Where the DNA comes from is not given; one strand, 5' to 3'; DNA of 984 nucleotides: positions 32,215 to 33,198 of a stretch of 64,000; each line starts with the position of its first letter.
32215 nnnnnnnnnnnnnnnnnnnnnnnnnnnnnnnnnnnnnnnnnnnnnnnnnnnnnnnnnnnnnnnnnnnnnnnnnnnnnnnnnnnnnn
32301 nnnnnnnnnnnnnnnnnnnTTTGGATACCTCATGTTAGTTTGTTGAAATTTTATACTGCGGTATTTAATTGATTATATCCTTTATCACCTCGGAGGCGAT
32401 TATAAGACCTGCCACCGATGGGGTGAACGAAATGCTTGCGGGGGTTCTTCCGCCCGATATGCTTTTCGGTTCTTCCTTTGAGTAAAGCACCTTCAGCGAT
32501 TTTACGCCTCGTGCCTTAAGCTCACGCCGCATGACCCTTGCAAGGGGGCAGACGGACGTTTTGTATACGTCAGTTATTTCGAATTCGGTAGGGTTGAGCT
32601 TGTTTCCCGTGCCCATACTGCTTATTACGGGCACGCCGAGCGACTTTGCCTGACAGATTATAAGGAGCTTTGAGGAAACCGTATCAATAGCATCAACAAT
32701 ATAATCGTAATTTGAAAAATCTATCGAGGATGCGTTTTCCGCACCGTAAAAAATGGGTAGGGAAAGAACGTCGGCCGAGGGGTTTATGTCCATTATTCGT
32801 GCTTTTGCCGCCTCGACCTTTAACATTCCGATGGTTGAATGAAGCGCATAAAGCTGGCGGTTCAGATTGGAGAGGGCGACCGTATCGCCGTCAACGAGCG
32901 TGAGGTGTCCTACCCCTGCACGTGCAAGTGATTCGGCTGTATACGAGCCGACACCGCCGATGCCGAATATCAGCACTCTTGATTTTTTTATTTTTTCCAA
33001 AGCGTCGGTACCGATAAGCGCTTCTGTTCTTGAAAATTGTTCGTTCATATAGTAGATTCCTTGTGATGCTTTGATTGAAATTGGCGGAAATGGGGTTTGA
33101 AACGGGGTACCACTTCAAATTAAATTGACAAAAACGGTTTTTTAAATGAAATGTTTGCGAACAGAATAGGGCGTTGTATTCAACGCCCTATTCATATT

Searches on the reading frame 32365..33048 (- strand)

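Call 36: search_protein_families(library=pfam, proteins=[window:32365-33048:-], max_evalue=0.001)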
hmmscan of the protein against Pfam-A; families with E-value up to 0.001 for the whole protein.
window:32365-33048:- (227 aa): 1 family
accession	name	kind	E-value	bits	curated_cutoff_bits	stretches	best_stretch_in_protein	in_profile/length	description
PF00899.27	ThiF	-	5e-44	150.7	28.1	1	8-225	4-202/238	ThiF family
